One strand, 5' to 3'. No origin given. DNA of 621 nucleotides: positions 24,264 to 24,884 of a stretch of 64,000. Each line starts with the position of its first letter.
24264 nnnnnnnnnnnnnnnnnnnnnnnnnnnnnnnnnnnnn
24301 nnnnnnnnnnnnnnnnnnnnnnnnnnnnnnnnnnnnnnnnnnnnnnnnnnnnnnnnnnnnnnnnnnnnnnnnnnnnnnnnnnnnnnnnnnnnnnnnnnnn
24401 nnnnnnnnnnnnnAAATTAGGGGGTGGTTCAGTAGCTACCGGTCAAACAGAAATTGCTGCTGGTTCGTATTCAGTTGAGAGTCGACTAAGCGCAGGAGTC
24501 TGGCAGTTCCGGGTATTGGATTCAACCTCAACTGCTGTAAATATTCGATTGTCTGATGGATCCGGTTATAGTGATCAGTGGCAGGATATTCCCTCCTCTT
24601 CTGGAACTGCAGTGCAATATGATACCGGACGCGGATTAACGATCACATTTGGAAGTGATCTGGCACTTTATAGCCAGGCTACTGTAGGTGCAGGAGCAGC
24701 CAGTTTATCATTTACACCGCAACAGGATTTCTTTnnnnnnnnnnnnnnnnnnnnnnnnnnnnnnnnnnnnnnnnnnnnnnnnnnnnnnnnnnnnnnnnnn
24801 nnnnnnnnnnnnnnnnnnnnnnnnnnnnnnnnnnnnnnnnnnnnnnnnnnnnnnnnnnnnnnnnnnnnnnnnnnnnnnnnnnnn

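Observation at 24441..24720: A ~65-aa module shared by FlgK, FliD and (more distantly) both flagellins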

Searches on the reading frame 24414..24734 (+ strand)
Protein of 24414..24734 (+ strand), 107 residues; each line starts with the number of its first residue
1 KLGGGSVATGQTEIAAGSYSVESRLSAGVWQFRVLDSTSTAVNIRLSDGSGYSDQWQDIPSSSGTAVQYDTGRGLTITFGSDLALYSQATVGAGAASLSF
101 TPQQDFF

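Call 10: find_homologous_proteins(query=window:24414-24734:+, max_evalue=0.01)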
Query seq(107 aa) (107 aa): 3 proteins with E <= 0.01 among 14 candidates.
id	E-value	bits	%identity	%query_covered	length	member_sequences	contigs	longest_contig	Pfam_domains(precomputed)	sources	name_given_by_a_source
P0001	6.5e-34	134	61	100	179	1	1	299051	PF22638.2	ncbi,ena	-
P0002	8.5e-32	127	62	93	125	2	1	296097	-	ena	-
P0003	9.7e-14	69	93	38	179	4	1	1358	PF06429.19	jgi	jgi:flagellar hook-associated protein 1 FlgK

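Call 14: find_encoding_contigs(protein=P0001, flank=10000, max_places=3)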
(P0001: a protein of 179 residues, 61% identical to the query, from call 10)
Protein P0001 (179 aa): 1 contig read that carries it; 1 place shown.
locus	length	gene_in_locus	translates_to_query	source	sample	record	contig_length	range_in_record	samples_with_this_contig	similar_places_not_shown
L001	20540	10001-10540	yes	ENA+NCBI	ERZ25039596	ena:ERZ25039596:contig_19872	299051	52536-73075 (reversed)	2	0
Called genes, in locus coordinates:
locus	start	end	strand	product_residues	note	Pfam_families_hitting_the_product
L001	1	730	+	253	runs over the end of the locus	PF01311:Bac_export_1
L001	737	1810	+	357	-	PF01312:Bac_export_2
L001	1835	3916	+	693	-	PF00771:FHIPEP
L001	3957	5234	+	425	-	PF13245:AAA_19, PF13604:AAA_30 (weak), PF00448:SRP54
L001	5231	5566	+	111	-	-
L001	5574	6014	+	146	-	PF04542:Sigma70_r2, PF04539:Sigma70_r3 (weak)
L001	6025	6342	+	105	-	PF08281:Sigma70_r4_2, PF04545:Sigma70_r4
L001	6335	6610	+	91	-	-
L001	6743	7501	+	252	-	PF22692:LlgE_F_G_D1, PF06429:Flg_bbr_C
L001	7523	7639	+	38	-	-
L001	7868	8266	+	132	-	PF06429:Flg_bbr_C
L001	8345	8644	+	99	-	PF04316:FlgM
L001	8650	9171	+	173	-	PF05130:FlgN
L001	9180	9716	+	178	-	PF22638:FlgK_D1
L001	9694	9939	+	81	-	PF22638:FlgK_D1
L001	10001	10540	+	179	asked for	PF22638:FlgK_D1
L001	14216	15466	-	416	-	PF00460:Flg_bb_rod, PF22692:LlgE_F_G_D1, PF07559:FlgE_D2, PF06429:Flg_bbr_C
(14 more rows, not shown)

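Call 15: find_encoding_contigs(protein=P0002, flank=10000, max_places=3)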
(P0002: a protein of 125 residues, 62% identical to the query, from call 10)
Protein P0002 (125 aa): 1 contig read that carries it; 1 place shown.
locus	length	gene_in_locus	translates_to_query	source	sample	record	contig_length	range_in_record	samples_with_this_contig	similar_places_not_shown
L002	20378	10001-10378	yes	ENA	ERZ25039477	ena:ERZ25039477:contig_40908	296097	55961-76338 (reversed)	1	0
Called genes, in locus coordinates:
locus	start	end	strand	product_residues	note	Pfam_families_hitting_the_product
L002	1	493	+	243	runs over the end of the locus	PF01311:Bac_export_1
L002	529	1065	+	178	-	PF01312:Bac_export_2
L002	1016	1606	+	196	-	PF01312:Bac_export_2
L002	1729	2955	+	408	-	PF00771:FHIPEP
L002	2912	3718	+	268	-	PF00771:FHIPEP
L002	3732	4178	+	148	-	-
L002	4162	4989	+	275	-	PF13245:AAA_19 (weak), PF13604:AAA_30 (weak), PF00448:SRP54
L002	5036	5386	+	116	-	-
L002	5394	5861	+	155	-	PF04542:Sigma70_r2, PF04539:Sigma70_r3 (weak)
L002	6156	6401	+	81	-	-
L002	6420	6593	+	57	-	-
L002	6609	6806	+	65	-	-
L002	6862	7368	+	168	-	PF06429:Flg_bbr_C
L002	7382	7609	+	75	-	-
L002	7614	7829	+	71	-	PF22692:LlgE_F_G_D1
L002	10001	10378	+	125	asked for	-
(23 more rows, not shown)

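Call 19: search_protein_representatives(alignment_id=A1)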
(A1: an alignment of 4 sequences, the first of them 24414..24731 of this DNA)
Query: 4 sequences, 109 profile positions. Proteins with E-value up to 0.001 (for the whole library): 151; up to 1e-10: 101; up to 1e-30: 5. The best 150 are listed.
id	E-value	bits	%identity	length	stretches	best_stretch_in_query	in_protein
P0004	6.8e-43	161.4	-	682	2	2-107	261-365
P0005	5.4e-38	145.7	-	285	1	1-109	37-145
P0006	1.3e-36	141.2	-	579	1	1-108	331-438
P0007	7.6e-33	129.1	-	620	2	1-95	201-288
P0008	1.0e-32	128.6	-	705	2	1-108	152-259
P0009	1.6e-30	121.6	-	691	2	7-95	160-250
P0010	2.9e-29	117.5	-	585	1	1-107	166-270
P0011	7.4e-29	116.2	-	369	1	6-108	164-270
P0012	2.8e-28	114.4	-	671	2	6-97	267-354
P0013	1.8e-27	111.7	-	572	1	2-106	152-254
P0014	2.8e-27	111.2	-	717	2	1-106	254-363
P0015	4.3e-26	107.3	-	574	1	6-106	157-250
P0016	5.5e-26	107.0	-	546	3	1-105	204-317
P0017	3.1e-25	104.6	-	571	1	1-108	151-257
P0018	3.6e-24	101.2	-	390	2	8-98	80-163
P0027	3.1e-22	94.9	-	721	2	2-91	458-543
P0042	2.1e-18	82.6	-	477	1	1-107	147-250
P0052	3.4e-17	78.7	-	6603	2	1-104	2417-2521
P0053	4.4e-17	78.3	-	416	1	1-103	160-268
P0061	3.3e-15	72.3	-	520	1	1-101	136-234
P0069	1.6e-14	70.1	-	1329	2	12-87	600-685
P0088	2.4e-12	63.1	-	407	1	2-103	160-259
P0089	2.7e-12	63.0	-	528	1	1-104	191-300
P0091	7.5e-12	61.5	-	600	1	10-85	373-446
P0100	5.4e-11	58.8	-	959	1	1-104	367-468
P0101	6.3e-11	58.5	-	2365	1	16-95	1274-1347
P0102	6.9e-11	58.4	-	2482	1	3-101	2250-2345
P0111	4.9e-10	55.7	-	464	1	2-104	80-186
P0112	9.4e-10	54.7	-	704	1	7-86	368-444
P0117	2.1e-09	53.7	-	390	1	2-89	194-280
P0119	2.6e-09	53.3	-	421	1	2-101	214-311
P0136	1.9e-06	44.1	-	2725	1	17-99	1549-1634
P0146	8.7e-05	38.8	-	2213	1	19-100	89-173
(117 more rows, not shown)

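Call 27: find_homologous_proteins(query=A2, max_evalue=0.001)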
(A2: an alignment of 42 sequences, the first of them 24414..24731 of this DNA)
Query A2 (42 sequences) (106 aa, profile of the alignment): 4 proteins with E <= 0.001 among 6073 candidates.
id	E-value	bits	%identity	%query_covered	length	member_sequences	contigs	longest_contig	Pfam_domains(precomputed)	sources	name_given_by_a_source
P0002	2.0e-29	119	62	93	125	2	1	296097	-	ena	-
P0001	6.6e-26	108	62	100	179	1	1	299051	PF22638.2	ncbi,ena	-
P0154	3.9e-18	83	35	91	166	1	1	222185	-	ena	-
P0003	5.1e-4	38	93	38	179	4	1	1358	PF06429.19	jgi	jgi:flagellar hook-associated protein 1 FlgK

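Call 28: search_protein_families(library=pfam, proteins=[P0101, P0102, P0146, P0136], max_evalue=0.001)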
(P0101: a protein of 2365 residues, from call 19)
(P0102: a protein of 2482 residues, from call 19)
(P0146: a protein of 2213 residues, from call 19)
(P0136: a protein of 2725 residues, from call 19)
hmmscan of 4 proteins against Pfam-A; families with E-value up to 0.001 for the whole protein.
P0101 (2365 aa): 1 family
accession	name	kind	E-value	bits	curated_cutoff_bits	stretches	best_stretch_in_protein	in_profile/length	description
PF14312.12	FG-GAP_2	-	3.3e-58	194.1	23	4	1684-1726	1-45/49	FG-GAP repeat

P0102 (2482 aa): 0 families

P0146 (2213 aa): 2 families
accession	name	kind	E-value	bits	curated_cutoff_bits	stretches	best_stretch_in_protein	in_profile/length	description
PF14312.12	FG-GAP_2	-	4.1e-77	254.6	23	6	593-640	1-49/49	FG-GAP repeat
PF19023.6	DUF5749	-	0.00043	20.7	28.2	0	1552-1571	7-26/78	Family of unknown function (DUF5749)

P0136 (2725 aa): 1 family
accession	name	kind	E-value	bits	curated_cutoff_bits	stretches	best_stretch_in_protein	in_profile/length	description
PF14312.12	FG-GAP_2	-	1.5e-63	211.2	23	4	1862-1900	1-39/49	FG-GAP repeat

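Call 29: search_protein_families(library=pfam, proteins=[P0042, P0061, P0089, P0100, P0111, P0069, P0018, P0016, P0053, P0088], max_evalue=0.001)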
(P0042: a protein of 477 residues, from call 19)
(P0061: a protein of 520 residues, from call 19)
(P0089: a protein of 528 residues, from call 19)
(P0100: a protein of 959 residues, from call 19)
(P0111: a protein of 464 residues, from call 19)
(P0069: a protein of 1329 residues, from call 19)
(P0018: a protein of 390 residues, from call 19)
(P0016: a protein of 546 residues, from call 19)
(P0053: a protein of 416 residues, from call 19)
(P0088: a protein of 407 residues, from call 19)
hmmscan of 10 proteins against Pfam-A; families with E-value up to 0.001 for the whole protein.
P0042 (477 aa): 3 families
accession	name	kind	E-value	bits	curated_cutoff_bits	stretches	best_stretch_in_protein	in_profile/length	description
PF06429.18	Flg_bbr_C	-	2.6e-19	68.9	23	1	431-475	2-46/46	Flagellar basal body rod FlgEFG protein C-terminal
PF07559.19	FlgE_D2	-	2.1e-15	57.9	22.7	1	252-357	23-142/142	Flagellar basal body protein FlaE D2 domain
PF22692.1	LlgE_F_G_D1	-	1.9e-06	28.4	27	1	46-117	1-50/64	Flagellar hook protein FlgE/F/G D1 domain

P0061 (520 aa): 1 family
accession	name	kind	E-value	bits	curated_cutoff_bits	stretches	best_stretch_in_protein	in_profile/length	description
PF14312.12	FG-GAP_2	-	8.6e-57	189.6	23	5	365-410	1-49/49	FG-GAP repeat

P0089 (528 aa): 4 families
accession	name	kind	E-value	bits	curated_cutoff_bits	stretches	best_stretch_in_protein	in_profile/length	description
PF06429.18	Flg_bbr_C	-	1.7e-17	63.1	23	1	482-526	2-46/46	Flagellar basal body rod FlgEFG protein C-terminal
PF07559.19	FlgE_D2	-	2.6e-14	54.3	22.7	1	312-407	27-141/142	Flagellar basal body protein FlaE D2 domain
PF00460.25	Flg_bb_rod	-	4.4e-07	30.2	20.7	1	7-35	3-31/31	Flagella basal body rod protein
PF22692.1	LlgE_F_G_D1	-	1.4e-06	28.8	27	1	95-159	1-49/64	Flagellar hook protein FlgE/F/G D1 domain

P0100 (959 aa): 2 families
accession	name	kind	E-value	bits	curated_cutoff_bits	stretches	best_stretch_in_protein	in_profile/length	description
PF14312.12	FG-GAP_2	-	1.5e-73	243.2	23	5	486-535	1-49/49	FG-GAP repeat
PF01839.29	FG-GAP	-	0.00051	20.3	22.1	0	572-589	18-37/37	FG-GAP repeat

P0111 (464 aa): 1 family
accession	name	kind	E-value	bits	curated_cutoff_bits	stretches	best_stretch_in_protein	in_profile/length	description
PF00528.27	BPD_transp_1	-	7.3e-16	58.9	26.4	1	273-453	4-178/184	Binding-protein-dependent transport system inner membrane component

P0069 (1329 aa): 1 family
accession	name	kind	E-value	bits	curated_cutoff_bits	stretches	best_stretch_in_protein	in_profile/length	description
PF14312.12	FG-GAP_2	-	1.5e-23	83.1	23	2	1246-1294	1-49/49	FG-GAP repeat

P0018 (390 aa): 0 families

P0016 (546 aa): 2 families
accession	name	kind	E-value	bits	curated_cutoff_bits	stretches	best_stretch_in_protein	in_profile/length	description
PF00669.25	Flagellin_N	-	5.5e-14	52.8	26.6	1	3-140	1-139/139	Bacterial flagellin N-terminal helical region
PF00700.27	Flagellin_C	-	0.00027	21.6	23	1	463-545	2-86/86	Bacterial flagellin C-terminal helical region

P0053 (416 aa): 2 families
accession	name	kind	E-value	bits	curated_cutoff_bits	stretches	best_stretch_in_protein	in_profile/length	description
PF00669.25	Flagellin_N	-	1.4e-11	45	26.6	1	3-140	1-139/139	Bacterial flagellin N-terminal helical region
PF00700.27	Flagellin_C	-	8.3e-05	23.3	23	1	333-411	2-82/86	Bacterial flagellin C-terminal helical region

P0088 (407 aa): 2 families
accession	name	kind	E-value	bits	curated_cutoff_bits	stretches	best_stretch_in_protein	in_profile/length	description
PF00669.25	Flagellin_N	-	9.9e-15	55.3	26.6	1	5-140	3-139/139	Bacterial flagellin N-terminal helical region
PF00700.27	Flagellin_C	-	3.5e-05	24.5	23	1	324-406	2-86/86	Bacterial flagellin C-terminal helical region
